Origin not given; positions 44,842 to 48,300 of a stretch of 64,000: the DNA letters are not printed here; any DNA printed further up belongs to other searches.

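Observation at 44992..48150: ABC1/UbiB kinase fused in-frame to a serine beta-lactamase-like domain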

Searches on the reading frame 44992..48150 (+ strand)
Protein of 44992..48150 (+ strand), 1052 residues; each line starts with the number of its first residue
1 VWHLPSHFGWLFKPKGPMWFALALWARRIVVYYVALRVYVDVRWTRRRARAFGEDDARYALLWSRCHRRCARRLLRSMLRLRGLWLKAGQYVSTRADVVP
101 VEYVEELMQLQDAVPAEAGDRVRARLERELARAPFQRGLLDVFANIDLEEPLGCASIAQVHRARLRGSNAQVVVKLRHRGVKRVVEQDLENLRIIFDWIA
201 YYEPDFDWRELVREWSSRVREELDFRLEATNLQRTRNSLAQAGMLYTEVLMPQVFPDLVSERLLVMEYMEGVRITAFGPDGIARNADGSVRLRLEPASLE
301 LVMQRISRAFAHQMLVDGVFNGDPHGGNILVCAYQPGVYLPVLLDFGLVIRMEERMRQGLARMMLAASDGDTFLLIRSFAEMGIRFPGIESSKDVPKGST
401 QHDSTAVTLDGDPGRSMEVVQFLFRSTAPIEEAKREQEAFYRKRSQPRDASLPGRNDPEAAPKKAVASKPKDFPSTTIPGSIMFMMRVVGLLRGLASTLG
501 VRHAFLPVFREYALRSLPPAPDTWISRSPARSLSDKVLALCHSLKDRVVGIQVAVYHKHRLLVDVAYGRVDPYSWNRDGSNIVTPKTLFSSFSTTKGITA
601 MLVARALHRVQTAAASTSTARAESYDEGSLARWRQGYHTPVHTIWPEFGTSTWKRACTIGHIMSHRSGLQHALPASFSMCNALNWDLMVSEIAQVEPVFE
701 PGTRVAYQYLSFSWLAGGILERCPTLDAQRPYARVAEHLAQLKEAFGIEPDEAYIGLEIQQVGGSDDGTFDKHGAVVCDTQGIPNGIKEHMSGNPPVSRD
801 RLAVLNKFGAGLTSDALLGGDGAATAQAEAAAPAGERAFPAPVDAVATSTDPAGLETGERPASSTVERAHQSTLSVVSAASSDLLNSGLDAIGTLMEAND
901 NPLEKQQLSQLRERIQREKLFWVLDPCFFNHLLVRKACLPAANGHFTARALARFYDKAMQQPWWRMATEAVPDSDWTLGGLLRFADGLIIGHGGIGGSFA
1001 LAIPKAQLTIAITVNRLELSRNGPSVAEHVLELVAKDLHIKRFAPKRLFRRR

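Call 3: search_protein_families(library=pfam, proteins=[window:44992-48150:+], max_evalue=0.01)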
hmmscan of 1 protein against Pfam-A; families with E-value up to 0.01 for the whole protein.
window:44992-48150:+ (1052 aa): 2 families
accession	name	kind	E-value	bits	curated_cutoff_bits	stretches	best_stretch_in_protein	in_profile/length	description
PF03109.22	ABC1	-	2.6e-50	171.3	22.9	1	110-372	2-237/244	ABC1 atypical kinase-like domain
PF00144.29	Beta-lactamase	-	3.3e-29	102.5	27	2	546-733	12-165/329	Beta-lactamase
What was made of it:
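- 45043..46542 (+): UbiB/ABC1 atypical kinase-like fold (aa 1-~500), including the conserved N-terminal helix (aa 1-32) and the KxGQ extension. Pfam ABC1 E=2.6e-50 (call 3).
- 46615..48117 (+): Beta-lactamase/PBP-fold serine hydrolase domain (aa ~525-1025), of the EstA-type family VIII carboxylesterase kind. Pfam PF00144 E=3.3e-29 (call 3).
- On UbiB / ABC1 / ADCK atypical kinase family: 171.3 bits against a cut-off of 22.9 (call 3).
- Checked: Pfam ABC1 PF03109 matches aa 110-372 (E=2.6e-50) and Beta-lactamase PF00144 matches in two stretches from aa 546 (E=3.3e-29), both in the same frame with no stop between them (call 3).
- Pfam names the domain Beta-lactamase (call 3). The domain E-values are 1e-50 and 1e-29 (call 3).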

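Call 4: search_protein_families(library=ncbifam, proteins=[window:44992-48150:+], max_evalue=0.01)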
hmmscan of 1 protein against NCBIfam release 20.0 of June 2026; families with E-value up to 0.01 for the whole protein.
window:44992-48150:+ (1052 aa): 4 families
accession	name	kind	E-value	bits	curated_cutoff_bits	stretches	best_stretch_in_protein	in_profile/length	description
TIGR01982.1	UbiB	equivalog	6.1e-53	179.9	487.55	1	67-383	44-337/436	2-polyprenylphenol 6-hydroxylase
NF003404.0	PRK04750.1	equivalog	3.7e-43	148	667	1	30-367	9-329/529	ubiquinone biosynthesis regulatory protein kinase UbiB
NF050082.1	ATPase_MABP1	exception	5.6e-17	61.6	800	1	69-390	48-343/435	macrolide-binding ATPase MABP-1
NF052353.1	EstBLacLipLMycb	equivalog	5.9e-16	58.4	650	1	549-724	40-182/420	esterase/beta-lactamase LipL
